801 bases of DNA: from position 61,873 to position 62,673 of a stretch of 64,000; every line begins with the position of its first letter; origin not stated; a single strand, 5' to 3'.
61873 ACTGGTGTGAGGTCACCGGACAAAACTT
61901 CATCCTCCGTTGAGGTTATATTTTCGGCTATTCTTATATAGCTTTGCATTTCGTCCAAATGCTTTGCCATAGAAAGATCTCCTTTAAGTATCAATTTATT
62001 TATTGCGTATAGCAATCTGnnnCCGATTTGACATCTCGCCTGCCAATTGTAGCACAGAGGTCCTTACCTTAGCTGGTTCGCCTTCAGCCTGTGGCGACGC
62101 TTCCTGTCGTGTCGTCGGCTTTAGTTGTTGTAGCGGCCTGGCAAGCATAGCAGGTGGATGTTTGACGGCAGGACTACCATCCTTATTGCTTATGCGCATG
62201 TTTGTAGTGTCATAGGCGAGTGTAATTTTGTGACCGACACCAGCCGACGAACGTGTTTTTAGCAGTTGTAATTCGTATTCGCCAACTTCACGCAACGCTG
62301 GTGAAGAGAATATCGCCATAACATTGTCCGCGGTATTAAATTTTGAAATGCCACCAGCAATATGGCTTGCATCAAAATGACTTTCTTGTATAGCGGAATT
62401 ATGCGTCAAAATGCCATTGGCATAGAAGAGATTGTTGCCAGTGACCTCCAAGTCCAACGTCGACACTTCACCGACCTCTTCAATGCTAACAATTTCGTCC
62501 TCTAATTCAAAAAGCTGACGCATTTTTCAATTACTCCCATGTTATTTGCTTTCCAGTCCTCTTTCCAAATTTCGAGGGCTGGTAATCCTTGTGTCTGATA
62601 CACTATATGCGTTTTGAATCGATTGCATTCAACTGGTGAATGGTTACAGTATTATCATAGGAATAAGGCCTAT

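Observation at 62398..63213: Naturally split (trans-splicing) intein dividing a DnaB-family helicase into two ORFs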

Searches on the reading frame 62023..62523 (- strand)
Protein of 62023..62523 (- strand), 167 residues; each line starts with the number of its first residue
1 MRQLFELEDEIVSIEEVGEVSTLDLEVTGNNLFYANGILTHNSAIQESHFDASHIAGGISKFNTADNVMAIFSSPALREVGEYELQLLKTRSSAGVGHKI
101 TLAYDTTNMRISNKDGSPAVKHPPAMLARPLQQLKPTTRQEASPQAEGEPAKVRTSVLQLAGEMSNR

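Call 6: search_protein_families(library=pfam, proteins=[window:62023-62523:-], max_evalue=1)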
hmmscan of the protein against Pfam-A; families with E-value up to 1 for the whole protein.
window:62023-62523:- (167 aa): 1 family
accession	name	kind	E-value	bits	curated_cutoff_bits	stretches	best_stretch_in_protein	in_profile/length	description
PF14890.11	Intein_splicing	-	0.018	15.3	35.8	1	9-42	121-155/155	Intein splicing domain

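Call 14: find_related_loci(query=window:62023-62523:-, collection=viral_contigs, flank=6000)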
Query window:62023-62523:- (167 aa) in viral_contigs; peptide patterns used: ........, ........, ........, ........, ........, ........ (x = any residue, [..] = any of these).
20 stretches matched a pattern, but none encodes a relative of the query by tblastn (E <= 1e-3).

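Call 15: find_homologous_proteins(query=window:62023-62523:-, max_evalue=0.001)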
Query window:62023-62523:- (167 aa): 61 proteins with E <= 0.001 among 111 candidates.
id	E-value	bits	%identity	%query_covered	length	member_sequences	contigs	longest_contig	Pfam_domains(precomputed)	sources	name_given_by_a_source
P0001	8.1e-102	355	100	100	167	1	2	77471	-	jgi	jgi:hypothetical protein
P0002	2.3e-47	178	65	81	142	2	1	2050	-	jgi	jgi:hypothetical protein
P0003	1.9e-44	169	57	96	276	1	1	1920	-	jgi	jgi:hypothetical protein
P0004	4.9e-44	168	61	85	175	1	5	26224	-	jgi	jgi:hypothetical protein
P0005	2.8e-39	152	58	75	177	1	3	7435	-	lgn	-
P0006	4.5e-39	152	48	97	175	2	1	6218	-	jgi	jgi:hypothetical protein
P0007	4.8e-39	151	52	91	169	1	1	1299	-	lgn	-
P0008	4.8e-39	151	52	89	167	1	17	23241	-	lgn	-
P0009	1.5e-37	147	59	73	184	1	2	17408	-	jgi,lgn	-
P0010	3.9e-37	145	65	63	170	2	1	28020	-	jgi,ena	-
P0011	9.5e-37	144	59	69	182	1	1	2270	-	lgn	-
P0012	6.8e-36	141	60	70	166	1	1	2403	-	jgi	jgi:hypothetical protein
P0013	2.9e-35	139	50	88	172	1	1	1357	-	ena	-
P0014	6.4e-35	138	51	87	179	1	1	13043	-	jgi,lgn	jgi:hypothetical protein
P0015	4.1e-34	135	60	63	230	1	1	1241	-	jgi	-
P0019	1.6e-33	134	48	85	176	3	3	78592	-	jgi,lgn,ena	-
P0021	5.2e-33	132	53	78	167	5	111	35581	-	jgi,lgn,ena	jgi:hypothetical protein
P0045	9.1e-13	66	39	68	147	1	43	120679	-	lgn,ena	-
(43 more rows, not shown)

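Call 18: find_encoding_contigs(protein=P0001, flank=8000, max_places=4)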
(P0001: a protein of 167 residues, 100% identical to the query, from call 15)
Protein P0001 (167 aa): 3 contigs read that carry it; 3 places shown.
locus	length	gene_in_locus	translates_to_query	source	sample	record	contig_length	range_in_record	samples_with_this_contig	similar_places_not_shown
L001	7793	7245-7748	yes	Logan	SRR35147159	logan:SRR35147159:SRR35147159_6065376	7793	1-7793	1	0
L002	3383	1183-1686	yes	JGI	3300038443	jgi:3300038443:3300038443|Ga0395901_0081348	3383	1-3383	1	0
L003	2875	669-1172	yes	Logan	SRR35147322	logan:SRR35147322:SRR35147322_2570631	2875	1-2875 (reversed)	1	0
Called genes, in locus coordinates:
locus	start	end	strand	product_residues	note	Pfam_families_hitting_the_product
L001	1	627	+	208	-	?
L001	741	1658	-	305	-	-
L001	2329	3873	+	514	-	-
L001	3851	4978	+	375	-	-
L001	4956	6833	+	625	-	PF14890:Intein_splicing (faint), PF03796:DnaB_C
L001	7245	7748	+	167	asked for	-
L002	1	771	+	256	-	?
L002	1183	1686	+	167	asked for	-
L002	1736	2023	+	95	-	-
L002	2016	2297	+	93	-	-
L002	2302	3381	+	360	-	?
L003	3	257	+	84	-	?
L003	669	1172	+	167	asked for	-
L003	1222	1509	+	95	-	-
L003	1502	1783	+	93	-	-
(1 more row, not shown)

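Call 21: find_encoding_contigs(protein=P0004, flank=5000, max_places=2)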
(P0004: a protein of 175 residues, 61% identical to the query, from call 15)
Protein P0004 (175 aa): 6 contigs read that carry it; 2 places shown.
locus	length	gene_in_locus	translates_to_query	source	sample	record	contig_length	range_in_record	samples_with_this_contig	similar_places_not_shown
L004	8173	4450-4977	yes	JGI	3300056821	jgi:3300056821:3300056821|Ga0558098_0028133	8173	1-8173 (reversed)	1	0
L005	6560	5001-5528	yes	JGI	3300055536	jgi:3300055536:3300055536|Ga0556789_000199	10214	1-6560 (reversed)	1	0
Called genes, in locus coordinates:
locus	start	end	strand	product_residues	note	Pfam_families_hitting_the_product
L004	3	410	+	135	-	?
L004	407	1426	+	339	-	-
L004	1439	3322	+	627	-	PF14890:Intein_splicing (faint), PF07591:PT-HINT (faint), PF03796:DnaB_C (weak)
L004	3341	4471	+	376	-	-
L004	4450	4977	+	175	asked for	-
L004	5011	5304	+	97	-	-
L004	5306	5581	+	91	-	-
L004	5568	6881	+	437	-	-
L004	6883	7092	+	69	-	-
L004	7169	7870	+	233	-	-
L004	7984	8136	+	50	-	-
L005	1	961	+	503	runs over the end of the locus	-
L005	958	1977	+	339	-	-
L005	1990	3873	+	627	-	PF14890:Intein_splicing (faint), PF07591:PT-HINT (faint), PF03796:DnaB_C (weak)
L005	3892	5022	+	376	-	-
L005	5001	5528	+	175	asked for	-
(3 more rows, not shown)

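Call 22: find_encoding_contigs(protein=P0019, flank=5000, max_places=2)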
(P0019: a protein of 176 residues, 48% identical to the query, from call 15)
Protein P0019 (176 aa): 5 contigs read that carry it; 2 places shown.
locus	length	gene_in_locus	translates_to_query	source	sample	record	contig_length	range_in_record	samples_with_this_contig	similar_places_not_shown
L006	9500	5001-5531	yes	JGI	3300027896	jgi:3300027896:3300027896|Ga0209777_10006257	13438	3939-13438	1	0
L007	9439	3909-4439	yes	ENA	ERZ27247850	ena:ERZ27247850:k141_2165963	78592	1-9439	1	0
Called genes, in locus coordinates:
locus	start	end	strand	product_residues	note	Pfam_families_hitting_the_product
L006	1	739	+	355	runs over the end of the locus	-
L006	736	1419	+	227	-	-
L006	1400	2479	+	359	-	-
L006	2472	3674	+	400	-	PF14890:Intein_splicing (faint), PF03796:DnaB_C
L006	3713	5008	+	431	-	-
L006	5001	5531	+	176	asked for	-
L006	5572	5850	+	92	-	-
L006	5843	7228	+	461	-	-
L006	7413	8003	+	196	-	-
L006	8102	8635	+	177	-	-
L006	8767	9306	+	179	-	-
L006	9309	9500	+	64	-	?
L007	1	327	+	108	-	?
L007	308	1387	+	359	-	-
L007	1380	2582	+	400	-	PF14890:Intein_splicing (faint), PF03796:DnaB_C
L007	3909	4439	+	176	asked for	-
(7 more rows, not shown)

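Call 23: find_encoding_contigs(protein=P0045, flank=5000, max_places=2)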
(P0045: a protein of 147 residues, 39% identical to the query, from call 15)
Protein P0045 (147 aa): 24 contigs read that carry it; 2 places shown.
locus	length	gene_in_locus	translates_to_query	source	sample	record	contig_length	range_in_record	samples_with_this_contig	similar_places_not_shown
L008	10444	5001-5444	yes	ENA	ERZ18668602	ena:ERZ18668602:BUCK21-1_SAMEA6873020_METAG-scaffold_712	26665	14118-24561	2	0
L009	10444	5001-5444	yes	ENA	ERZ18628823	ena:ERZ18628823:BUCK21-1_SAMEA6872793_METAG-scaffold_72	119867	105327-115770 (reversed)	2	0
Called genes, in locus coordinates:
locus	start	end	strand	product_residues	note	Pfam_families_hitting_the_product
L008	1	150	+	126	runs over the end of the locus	-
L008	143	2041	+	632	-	PF00154:RecA_N, PF21134:T4_UVSX_C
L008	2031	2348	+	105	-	-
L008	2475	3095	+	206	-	-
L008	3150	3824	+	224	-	-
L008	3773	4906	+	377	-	PF14890:Intein_splicing (faint), PF03796:DnaB_C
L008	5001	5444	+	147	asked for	-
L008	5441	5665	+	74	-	-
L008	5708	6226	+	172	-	PF07486:Hydrolase_2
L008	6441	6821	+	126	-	-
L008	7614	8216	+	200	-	PF00149:Metallophos (faint), PF12850:Metallophos_2 (faint)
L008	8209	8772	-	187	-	-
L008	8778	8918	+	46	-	-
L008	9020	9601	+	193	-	-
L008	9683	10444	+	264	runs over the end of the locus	PF01555:N6_N4_Mtase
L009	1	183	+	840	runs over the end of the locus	PF03104:DNA_pol_B_exo1, PF00136:DNA_pol_B, PF20286:divDNApol (faint)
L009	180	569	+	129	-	-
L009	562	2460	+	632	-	PF00154:RecA_N, PF21134:T4_UVSX_C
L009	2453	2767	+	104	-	-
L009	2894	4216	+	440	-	PF13481:AAA_25 (weak), PF03796:DnaB_C, PF06745:ATPase (weak)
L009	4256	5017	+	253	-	PF01541:GIY-YIG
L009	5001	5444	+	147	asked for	-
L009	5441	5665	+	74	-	-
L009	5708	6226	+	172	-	PF07486:Hydrolase_2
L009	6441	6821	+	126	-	-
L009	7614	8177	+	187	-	PF00149:Metallophos (faint), PF12850:Metallophos_2 (faint)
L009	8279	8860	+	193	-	-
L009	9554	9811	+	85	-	PF14090:HTH_39 (weak)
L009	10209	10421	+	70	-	PF22421:SYY_C-terminal, PF01479:S4 (weak)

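Call 24: search_protein_families(library=pfam, proteins=[L004:3341-4471:+, L006:3713-5008:+, L009:4256-5017:+, L001:4956-6833:+], max_evalue=1)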
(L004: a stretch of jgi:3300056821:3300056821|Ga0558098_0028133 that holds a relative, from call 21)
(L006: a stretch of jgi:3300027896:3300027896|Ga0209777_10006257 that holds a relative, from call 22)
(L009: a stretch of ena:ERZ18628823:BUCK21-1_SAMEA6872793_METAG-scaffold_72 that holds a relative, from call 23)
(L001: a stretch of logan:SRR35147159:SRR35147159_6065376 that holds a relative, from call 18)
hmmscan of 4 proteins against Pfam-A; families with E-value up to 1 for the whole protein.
L004:3341-4471:+ (376 aa): 0 families

L006:3713-5008:+ (431 aa): 3 families
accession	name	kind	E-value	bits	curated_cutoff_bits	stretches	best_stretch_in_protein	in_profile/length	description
PF18741.7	MTES_1575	-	0.00081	19.9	38.2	1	385-427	53-95/96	REase_MTES_1575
PF23090.1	MBTPS1_4th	-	0.0088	15.9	27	1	327-424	5-97/275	MBTPS1, fourth GATase-like domain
PF04480.18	DUF559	-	0.055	13.8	20.6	1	389-426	69-106/109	Protein of unknown function (DUF559)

L009:4256-5017:+ (253 aa): 2 families
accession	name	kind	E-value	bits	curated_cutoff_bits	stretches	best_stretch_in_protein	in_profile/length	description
PF01541.30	GIY-YIG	-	7.5e-11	42.6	22.6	1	5-87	4-77/78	GIY-YIG catalytic domain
PF07460.16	NUMOD3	-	0.00038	20.8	20.4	2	131-168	4-37/37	NUMOD3 motif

L001:4956-6833:+ (625 aa): 7 families
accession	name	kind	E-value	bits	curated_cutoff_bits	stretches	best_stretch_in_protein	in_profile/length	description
PF03796.21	DnaB_C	-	9.3e-12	45.3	27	1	378-537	30-184/255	DnaB-like helicase C terminal domain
PF14890.11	Intein_splicing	-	4.5e-10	40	35.8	2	273-338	31-95/155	Intein splicing domain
PF06745.19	ATPase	-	0.00022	21.1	26.6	1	162-190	2-30/231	KaiC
PF13481.12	AAA_25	-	0.0088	16.1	27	1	375-472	41-138/195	AAA domain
PF07591.16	PT-HINT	-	0.022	15.5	27.7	0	307-378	60-130/137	Pretoxin HINT domain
PF05203.21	Hom_end_hint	-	0.07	13.5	32.1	1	534-591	1-59/228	Hom_end-associated Hint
PF01079.26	Hint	-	0.21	11.6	29.7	1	526-598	5-86/213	Hint module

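Call 37: find_homologous_proteins(query=L004:3341-4468:+, max_evalue=0.001)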
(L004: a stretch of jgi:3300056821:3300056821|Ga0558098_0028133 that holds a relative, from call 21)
Query L004:3341-4468:+ (376 aa): 5 proteins with E <= 0.001 among 1179 candidates.
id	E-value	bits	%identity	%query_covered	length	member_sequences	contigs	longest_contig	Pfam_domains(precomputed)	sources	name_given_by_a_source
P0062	1.2e-252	856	100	100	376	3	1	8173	-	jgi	jgi:hypothetical protein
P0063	1.6e-79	286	40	97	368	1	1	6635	-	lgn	-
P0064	3.9e-78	281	42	90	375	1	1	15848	-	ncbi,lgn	-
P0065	7.7e-6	43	34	22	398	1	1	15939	-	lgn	-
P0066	1.5e-5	42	47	16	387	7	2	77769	PF05265.21,PF24308.2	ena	-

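Call 41: find_encoding_contigs(protein=P0003, flank=3000, max_places=2)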
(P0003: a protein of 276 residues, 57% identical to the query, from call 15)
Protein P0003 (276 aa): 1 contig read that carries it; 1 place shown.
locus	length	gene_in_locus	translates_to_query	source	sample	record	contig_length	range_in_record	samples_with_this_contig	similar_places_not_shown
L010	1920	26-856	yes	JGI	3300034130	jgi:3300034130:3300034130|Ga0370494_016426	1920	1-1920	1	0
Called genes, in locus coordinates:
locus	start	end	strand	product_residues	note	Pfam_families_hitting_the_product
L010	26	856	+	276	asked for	-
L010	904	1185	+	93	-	-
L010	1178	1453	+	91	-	-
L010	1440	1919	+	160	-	?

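Call 56: find_encoding_contigs(protein=P0021, flank=4000, max_places=3)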
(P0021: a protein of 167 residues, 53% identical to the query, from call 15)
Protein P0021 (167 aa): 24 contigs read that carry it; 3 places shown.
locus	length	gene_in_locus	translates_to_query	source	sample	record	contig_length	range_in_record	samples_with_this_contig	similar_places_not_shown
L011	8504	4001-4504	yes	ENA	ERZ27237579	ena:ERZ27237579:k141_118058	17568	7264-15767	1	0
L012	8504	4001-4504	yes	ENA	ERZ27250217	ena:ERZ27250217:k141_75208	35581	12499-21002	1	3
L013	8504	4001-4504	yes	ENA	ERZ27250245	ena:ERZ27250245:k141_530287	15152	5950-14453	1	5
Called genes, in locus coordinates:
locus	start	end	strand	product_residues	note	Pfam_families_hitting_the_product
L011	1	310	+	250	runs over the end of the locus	PF02562:PhoH, PF13245:AAA_19 (weak), PF13604:AAA_30 (weak)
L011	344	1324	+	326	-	PF13155:Toprim_2 (faint)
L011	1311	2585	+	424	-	PF03796:DnaB_C, PF06745:ATPase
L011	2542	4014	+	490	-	PF24308:DUF7487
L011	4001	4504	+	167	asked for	-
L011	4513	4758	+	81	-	-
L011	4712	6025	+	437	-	-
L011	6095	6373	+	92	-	-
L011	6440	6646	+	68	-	-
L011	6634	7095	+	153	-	-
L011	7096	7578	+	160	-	-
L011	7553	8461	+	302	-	-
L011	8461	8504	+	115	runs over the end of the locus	-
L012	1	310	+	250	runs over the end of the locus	PF02562:PhoH, PF13245:AAA_19 (weak), PF13604:AAA_30 (weak)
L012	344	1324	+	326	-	PF13155:Toprim_2 (faint)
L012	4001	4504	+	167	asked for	-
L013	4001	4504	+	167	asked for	-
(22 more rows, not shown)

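Call 70: search_protein_representatives(protein=window:62023-62523:-)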
Query: 167 residues. Proteins with E-value up to 0.001 (for the whole library): 542; up to 1e-10: 179; up to 1e-30: 8. The best 150 are listed.
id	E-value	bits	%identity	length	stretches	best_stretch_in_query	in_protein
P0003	6.2e-45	168.9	62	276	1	7-163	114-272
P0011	3.0e-37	144.0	51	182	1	7-147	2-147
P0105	4.9e-36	140.1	53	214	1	2-125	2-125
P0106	2.2e-35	137.9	52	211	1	6-152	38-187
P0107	4.5e-34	133.7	58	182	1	3-119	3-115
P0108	4.9e-33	130.3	53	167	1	7-129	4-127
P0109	4.6e-31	123.9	43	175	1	8-161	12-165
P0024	8.7e-31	123.0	53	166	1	1-116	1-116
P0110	1.3e-30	122.5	52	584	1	9-134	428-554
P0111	1.7e-30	122.1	52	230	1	7-135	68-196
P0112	2.7e-30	121.4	52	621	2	11-115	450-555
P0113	7.3e-30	120.0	55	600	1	7-122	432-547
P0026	1.0e-29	119.6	53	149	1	9-124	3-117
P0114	1.1e-29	119.4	46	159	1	9-155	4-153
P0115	5.4e-28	114.0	56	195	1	7-113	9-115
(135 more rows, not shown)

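Call 73: search_protein_families(library=pfam, proteins=[L001:3851-4975:+, L001:2329-3870:+, L008:3150-3821:+, L006:1400-2476:+, L011:2542-4011:+], max_evalue=0.01)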
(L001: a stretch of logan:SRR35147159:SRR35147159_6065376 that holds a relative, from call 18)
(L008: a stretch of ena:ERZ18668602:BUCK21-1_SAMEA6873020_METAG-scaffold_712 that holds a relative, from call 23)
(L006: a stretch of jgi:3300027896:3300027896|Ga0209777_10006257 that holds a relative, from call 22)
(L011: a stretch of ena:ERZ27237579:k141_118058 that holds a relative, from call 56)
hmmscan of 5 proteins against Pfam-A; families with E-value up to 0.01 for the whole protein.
L001:3851-4975:+ (375 aa): 0 families

L001:2329-3870:+ (514 aa): 0 families

L008:3150-3821:+ (224 aa): 0 families

L006:1400-2476:+ (359 aa): 0 families

L011:2542-4011:+ (490 aa): 1 family
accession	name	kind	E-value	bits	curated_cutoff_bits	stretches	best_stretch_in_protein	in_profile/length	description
PF24308.1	DUF7487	-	3.7e-10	40.5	27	1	42-143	12-118/220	Family of unknown function (DUF7487)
